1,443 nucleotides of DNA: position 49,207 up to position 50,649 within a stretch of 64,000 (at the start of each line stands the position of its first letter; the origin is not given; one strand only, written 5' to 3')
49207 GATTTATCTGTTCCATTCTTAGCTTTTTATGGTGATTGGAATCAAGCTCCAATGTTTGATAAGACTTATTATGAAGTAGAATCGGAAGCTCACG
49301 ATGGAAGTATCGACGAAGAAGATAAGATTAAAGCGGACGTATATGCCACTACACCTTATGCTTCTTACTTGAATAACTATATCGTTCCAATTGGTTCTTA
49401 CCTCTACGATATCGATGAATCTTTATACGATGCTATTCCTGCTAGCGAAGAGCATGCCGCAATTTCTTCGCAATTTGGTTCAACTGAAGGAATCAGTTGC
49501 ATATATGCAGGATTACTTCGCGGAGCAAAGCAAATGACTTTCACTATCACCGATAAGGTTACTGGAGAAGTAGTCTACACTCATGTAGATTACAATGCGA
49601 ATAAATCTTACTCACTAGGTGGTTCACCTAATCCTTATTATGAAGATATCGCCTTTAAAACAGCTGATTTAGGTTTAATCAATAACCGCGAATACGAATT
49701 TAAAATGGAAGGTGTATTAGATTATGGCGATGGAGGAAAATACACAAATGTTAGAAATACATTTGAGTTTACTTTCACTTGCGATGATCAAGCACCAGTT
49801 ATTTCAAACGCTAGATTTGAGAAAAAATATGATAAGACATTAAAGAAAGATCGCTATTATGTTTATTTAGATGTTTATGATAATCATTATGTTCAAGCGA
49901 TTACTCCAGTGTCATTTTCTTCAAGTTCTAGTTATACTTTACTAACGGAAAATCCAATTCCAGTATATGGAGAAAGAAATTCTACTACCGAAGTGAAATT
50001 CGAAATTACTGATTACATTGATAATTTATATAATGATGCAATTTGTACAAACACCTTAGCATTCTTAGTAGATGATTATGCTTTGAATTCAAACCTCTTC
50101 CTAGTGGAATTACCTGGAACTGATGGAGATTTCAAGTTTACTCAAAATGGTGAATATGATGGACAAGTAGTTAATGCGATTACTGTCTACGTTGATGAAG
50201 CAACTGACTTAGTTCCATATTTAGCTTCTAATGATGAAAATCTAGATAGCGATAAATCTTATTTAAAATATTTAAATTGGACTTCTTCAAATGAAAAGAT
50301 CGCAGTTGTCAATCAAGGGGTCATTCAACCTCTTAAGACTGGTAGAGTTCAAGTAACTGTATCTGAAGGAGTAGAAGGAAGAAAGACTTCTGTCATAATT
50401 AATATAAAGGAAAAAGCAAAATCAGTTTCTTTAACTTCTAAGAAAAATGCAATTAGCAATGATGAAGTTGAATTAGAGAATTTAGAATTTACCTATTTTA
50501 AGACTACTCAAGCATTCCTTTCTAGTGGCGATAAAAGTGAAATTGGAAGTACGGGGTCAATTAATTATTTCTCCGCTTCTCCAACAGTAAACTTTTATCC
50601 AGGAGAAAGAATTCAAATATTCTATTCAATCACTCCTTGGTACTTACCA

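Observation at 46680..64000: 17-kb co-oriented surface-lipoprotein locus as a candidate undescribed proteolysis/adhesion system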

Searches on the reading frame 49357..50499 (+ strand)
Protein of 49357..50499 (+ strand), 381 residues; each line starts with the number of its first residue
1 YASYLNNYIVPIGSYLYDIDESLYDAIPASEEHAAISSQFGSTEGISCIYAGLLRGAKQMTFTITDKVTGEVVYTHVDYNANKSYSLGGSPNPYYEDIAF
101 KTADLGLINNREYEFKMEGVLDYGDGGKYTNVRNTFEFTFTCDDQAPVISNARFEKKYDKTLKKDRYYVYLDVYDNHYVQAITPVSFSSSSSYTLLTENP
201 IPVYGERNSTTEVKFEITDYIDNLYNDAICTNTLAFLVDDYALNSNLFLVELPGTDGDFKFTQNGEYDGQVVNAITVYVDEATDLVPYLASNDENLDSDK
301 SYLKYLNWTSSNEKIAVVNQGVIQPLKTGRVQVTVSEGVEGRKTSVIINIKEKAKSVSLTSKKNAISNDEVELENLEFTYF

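Call 77: find_related_loci(query=A7, collection=metagenome_contigs, flank=10000)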
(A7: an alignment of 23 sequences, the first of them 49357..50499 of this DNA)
Query A7 (381 aa) in metagenome_contigs; peptide patterns used: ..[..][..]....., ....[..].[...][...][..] (x = any residue, [..] = any of these).
254 stretches matched a pattern; 89 encode a relative of the query (tblastn E <= 1e-3); the best 80 are kept; 80 distinct loci.
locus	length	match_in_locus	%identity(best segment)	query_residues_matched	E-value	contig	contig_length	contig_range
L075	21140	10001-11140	75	1-381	0e+0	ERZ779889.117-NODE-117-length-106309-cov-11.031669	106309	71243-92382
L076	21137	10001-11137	57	1-381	1e-148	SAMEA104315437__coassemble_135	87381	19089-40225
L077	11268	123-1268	58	1-381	7e-145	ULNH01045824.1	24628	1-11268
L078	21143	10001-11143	58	1-381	5e-145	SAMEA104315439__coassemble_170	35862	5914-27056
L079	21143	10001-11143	58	1-381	1e-144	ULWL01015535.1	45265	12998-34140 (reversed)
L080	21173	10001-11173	54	1-381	1e-144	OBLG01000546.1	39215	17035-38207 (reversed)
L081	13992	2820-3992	54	1-381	1e-144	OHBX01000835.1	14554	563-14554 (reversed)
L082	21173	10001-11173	54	1-381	3e-144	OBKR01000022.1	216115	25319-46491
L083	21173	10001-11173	53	1-381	2e-143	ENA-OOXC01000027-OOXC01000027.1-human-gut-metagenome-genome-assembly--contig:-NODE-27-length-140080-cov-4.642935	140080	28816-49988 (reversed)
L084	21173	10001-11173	54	1-381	6e-144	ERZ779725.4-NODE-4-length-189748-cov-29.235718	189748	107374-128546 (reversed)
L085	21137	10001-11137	57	1-381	9e-144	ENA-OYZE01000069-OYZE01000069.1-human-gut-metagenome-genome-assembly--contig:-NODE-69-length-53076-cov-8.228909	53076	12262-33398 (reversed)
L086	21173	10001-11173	53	1-381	2e-143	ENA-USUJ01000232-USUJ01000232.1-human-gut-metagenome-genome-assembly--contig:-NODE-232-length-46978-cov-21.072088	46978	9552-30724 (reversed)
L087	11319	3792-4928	55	1-381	2e-143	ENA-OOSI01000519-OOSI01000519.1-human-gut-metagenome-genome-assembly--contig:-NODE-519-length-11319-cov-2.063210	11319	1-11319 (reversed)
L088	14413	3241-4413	53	1-381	1e-143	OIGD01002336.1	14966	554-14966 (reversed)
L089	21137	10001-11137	55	1-381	3e-143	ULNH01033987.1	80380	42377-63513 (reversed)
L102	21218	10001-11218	54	1-381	4e-140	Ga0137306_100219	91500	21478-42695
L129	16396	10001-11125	50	1-368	9e-131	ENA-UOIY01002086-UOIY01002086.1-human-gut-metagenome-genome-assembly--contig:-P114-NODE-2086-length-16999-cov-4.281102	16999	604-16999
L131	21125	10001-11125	50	1-368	1e-130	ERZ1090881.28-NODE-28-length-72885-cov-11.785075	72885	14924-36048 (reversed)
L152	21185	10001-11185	53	1-381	2e-139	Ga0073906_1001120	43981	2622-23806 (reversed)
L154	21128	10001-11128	45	1-381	9e-100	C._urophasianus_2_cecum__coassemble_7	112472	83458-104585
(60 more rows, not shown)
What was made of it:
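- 49357..50499 (+): g1 conserved middle region (aa 870-1250) with no named family. It served as the probe that recovered loci L075-L154 (call 77).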

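Call 79: search_protein_families(library=pfam, proteins=[L076:33-2684:+, L131:1220-2677:+, L102:3040-4668:+, L129:4950-6860:+, L152:6987-7364:+], max_evalue=0.00001)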
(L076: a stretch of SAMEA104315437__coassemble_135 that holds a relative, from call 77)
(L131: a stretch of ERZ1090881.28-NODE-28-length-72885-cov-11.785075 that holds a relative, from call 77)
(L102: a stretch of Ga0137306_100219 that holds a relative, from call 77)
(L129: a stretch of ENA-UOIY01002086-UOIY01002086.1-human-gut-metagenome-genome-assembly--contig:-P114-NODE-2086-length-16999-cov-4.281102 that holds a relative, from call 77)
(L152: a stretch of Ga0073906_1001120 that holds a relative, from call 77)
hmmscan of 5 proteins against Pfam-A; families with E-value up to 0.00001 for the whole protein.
L076:33-2684:+ (884 aa): 1 family
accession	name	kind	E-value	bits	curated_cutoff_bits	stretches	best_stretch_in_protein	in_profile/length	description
PF00496.27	SBP_bac_5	-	2.5e-29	103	32.4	2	504-772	132-361/368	Bacterial extracellular solute-binding proteins, family 5 Middle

L131:1220-2677:+ (486 aa): 1 family
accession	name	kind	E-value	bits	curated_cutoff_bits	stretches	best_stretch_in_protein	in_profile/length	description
PF00528.27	BPD_transp_1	-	6.9e-34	117.6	26.4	1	273-483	1-183/184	Binding-protein-dependent transport system inner membrane component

L102:3040-4668:+ (543 aa): 2 families
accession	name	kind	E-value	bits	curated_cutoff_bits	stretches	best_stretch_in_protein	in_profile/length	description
PF00528.27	BPD_transp_1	-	1.6e-33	116.4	26.4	1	346-542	1-183/184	Binding-protein-dependent transport system inner membrane component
PF12911.12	OppC_N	-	3.4e-08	33.7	23.9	1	225-261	1-39/53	N-terminal TM domain of oligopeptide transport permease C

L129:4950-6860:+ (637 aa): 2 families
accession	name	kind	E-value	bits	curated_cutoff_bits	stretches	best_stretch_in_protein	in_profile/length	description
PF00005.33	ABC_tran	-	2e-34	119.6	25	1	60-210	2-136/137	ABC transporter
PF08352.17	oligo_HPY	-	1.5e-19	70.5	27.1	1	262-327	1-65/65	Oligopeptide/dipeptide transporter, C-terminal region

L152:6987-7364:+ (126 aa): 0 families

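Call 95: search_protein_families(library=ncbifam, proteins=[L076:33-2684:+, L076:2750-3754:+, L076:3766-4851:+, L076:4866-6053:+, L076:6016-7146:+, L076:7130-7360:+], max_evalue=0.00001)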
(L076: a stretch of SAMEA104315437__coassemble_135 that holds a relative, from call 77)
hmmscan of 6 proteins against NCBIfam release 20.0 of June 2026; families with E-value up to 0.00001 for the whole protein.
L076:33-2684:+ (884 aa): 2 families
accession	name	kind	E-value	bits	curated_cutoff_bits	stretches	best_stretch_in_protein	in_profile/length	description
NF045467.1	Opp4A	equivalog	4.2e-19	68.2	650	2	52-179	37-152/556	oligopeptide ABC transporter substrate-binding protein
TIGR04028.1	SBP_KPN_01854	hypoth_equivalog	1.3e-06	27.3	468.5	0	676-850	322-487/509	TIGR04028 family ABC transporter substrate-binding protein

L076:2750-3754:+ (335 aa): 14 families
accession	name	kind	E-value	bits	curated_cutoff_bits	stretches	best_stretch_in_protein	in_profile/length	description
NF045472.1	Opp4B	equivalog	1.4e-78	264.4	450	1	1-332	1-319/319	oligopeptide ABC transporter permease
NF045470.1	Opp2B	equivalog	5.7e-69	232.6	350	1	8-332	1-300/300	nickel ABC transporter permease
NF045471.1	Opp3B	equivalog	6.3e-61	206.4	480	2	198-333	169-304/308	oligopeptide ABC transporter permease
NF045469.1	Opp1B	equivalog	2.3e-60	204.7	380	2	1-178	1-173/307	nickel/cobalt ABC transporter permease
NF007677.0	PRK10352.1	equivalog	2e-57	194.6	433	1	1-333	1-308/314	nickel ABC transporter permease subunit NikB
TIGR02789.1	nickel_nikB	equivalog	2.9e-55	187.9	447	1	1-332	1-307/314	nickel ABC transporter permease subunit NikB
NF007008.0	PRK09471.1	equivalog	5.4e-49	167.3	388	1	1-332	1-305/306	oligopeptide ABC transporter permease OppB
NF008161.0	PRK10914.1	equivalog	1.6e-48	165.6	590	1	1-333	1-337/339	dipeptide ABC transporter permease DppB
NF011661.0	PRK15081.1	equivalog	2.3e-48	165.2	463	1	1-332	1-304/306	glutathione ABC transporter permease GsiC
NF011712.0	PRK15133.1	subfamily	1.4e-44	152.6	445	1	56-333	89-361/364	microcin C ABC transporter permease YejB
NF043081.1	MMSYN1_0165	equivalog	1.3e-43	149.5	350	1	74-334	147-387/388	oligopeptide ABC transporter permease OppB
NF011690.0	PRK15110.1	equivalog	1.6e-31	109.9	432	1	70-329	40-311/321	putrescine export ABC transporter permease SapB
NF011596.0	PRK15021.1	subfamily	1.3e-06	27.7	439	1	207-271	209-273/341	microcin C ABC transporter permease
NF045473.1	Opp1C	equivalog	8.6e-06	25.4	350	1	206-287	135-212/267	nickel/cobalt ABC transporter permease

L076:3766-4851:+ (362 aa): 15 families
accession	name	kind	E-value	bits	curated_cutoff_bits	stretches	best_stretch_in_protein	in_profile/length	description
NF045476.1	Opp4C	equivalog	1.7e-98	329.3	350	1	115-359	47-278/278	oligopeptide ABC transporter permease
NF045475.1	Opp3C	equivalog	1.7e-64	218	450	1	21-361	7-328/328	oligopeptide ABC transporter permease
NF045474.1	Opp2C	equivalog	2.3e-61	207.4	300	1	117-357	12-236/236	nickel transporter permease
NF045473.1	Opp1C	equivalog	1.9e-57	194.7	350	1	116-359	39-266/267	nickel/cobalt ABC transporter permease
TIGR02790.1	nickel_nikC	equivalog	8.1e-57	192.7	358.45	1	118-357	35-258/258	nickel ABC transporter permease subunit NikC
NF008160.0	PRK10913.1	equivalog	2.1e-55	188.3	483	1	121-361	75-299/300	dipeptide ABC transporter permease DppC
NF007376.0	PRK09881.1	equivalog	5.5e-55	186.5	434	1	118-361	67-294/298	D,D-dipeptide ABC transporter permease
NF007738.0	PRK10417.1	equivalog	1.1e-53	182.6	335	1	117-360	44-271/277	nickel ABC transporter permease subunit NikC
NF011935.0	PRK15406.1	equivalog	3.1e-52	178.2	433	1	119-360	76-301/302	oligopeptide ABC transporter permease OppC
NF011662.0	PRK15082.1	equivalog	1e-51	176.1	484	1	119-361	75-301/303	glutathione ABC transporter permease GsiD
NF047573.1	opine_perm_CntC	exception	2.9e-45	154.7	440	1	116-359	43-270/271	staphylopine uptake ABC transporter permease subunit CntC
NF043080.1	MMSYN1_0166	equivalog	3.1e-42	144.6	370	1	22-360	11-305/307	oligopeptide ABC transporter permease OppC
NF011596.0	PRK15021.1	subfamily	6.6e-31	107.6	439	1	119-359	115-338/341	microcin C ABC transporter permease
NF011691.0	PRK15111.1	equivalog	3.8e-25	89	379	1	125-357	76-292/296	putrescine export ABC transporter permease SapC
NF045470.1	Opp2B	equivalog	3.4e-08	33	350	1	134-305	81-257/300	nickel ABC transporter permease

L076:4866-6053:+ (396 aa): 183 families (the best 25 are shown)
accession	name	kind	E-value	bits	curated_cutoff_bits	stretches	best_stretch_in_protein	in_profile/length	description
NF007010.1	PRK09473.1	subfamily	1.4e-98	329.5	575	1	59-391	1-315/318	oligopeptide ABC transporter ATP-binding protein OppD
NF008246.0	PRK11022.1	equivalog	2.9e-97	325.6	541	1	59-388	3-315/326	dipeptide ABC transporter ATP-binding protein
NF043079.1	MMSYN1_0167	equivalog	3.2e-96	323.3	740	2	148-392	295-537/561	oligopeptide ABC transporter ATP-binding protein OppD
NF008453.0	PRK11308.1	subfamily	9.8e-84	281.4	408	1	55-393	14-329/334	dipeptide ABC transporter ATP-binding protein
NF007613.0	PRK10261.1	equivalog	2.5e-83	280.5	1077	1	54-329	7-273/623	glutathione ABC transporter ATP-binding protein GsiA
NF011659.0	PRK15079.1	equivalog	3.1e-78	262.8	540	1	56-389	17-330/334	murein tripeptide/oligopeptide ABC transporter ATP binding protein OppF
NF011713.0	PRK15134.1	equivalog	1.9e-77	261.1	834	1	57-329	3-261/529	microcin C ABC transporter ATP-binding protein YejF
TIGR02770.1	nickel_nikD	equivalog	7.8e-77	257.7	318.7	1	79-324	2-225/230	nickel import ATP-binding protein NikD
NF043071.1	DppF_dipep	equivalog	4e-72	243.4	660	1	58-391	18-328/331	dipeptide ABC transporter ATP-binding subunit DppF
NF047576.1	opine_ATP_CntF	equivalog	6.2e-72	242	385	1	59-331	2-256/264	staphylopine uptake ABC transporter ATP-binding protein CntF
NF047578.1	opine_ATP_CntD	equivalog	3.3e-71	239.6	380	1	59-331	2-256/266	staphylopine uptake ABC transporter ATP-binding protein CntD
NF011674.0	PRK15093.1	equivalog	2.4e-60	204.4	627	1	59-388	3-322/330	putrescine export ABC transporter ATP-binding protein SapD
NF043078.1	MMSYN1_0168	equivalog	3.8e-51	174.5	800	2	187-329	457-598/649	oligopeptide ABC transporter ATP-binding protein OppF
TIGR02769.1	nickel_nikE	equivalog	5.8e-44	150.6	332.55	1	69-310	17-236/265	nickel import ATP-binding protein NikE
TIGR01186.1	proV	subfamily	1.7e-43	149.1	326.6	1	73-330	3-235/363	betaine/proline/choline family ABC transporter ATP-binding protein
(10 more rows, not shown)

L076:6016-7146:+ (377 aa): 187 families (the best 25 are shown)
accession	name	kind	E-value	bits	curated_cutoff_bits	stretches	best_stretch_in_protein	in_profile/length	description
NF011659.0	PRK15079.1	equivalog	2.2e-128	427.7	540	1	24-344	5-329/334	murein tripeptide/oligopeptide ABC transporter ATP binding protein OppF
NF008453.0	PRK11308.1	subfamily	4.2e-124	414.1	408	1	26-348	8-328/334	dipeptide ABC transporter ATP-binding protein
NF043071.1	DppF_dipep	equivalog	1.6e-113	379.5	660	1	25-345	8-326/331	dipeptide ABC transporter ATP-binding subunit DppF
NF007613.0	PRK10261.1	equivalog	1.6e-99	334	1077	1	26-307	309-591/623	glutathione ABC transporter ATP-binding protein GsiA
NF043078.1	MMSYN1_0168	equivalog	7.6e-91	305.7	800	3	156-297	469-610/649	oligopeptide ABC transporter ATP-binding protein OppF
NF011713.0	PRK15134.1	equivalog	3.4e-79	266.9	834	1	23-281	268-526/529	microcin C ABC transporter ATP-binding protein YejF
NF007010.1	PRK09473.1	subfamily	1.5e-73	247.3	575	1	47-345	11-313/318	oligopeptide ABC transporter ATP-binding protein OppD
NF008246.0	PRK11022.1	equivalog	1.6e-73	247.7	541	1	46-345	12-316/326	dipeptide ABC transporter ATP-binding protein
TIGR02769.1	nickel_nikE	equivalog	4.2e-72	242.8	332.55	1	30-290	2-259/265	nickel import ATP-binding protein NikE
NF043079.1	MMSYN1_0167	equivalog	5.8e-71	239.9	740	2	109-349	296-538/561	oligopeptide ABC transporter ATP-binding protein OppD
NF007739.0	PRK10419.1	subfamily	8.6e-66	222.2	354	1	30-289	3-259/268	nickel ABC transporter ATP-binding protein NikE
NF047576.1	opine_ATP_CntF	equivalog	5.8e-58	196.2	385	1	56-283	19-252/264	staphylopine uptake ABC transporter ATP-binding protein CntF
NF011692.0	PRK15112.1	equivalog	1e-57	195.8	452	1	29-282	4-252/269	putrescine export ABC transporter ATP-binding protein SapF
NF047578.1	opine_ATP_CntD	equivalog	2.1e-57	194.4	380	1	56-283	19-252/266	staphylopine uptake ABC transporter ATP-binding protein CntD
TIGR01186.1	proV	subfamily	5.4e-52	177.1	326.6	1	55-285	7-234/363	betaine/proline/choline family ABC transporter ATP-binding protein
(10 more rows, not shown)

L076:7130-7360:+ (77 aa): 0 families
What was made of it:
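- The NCBIfam hits are below equivalog cut-offs (call 95).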
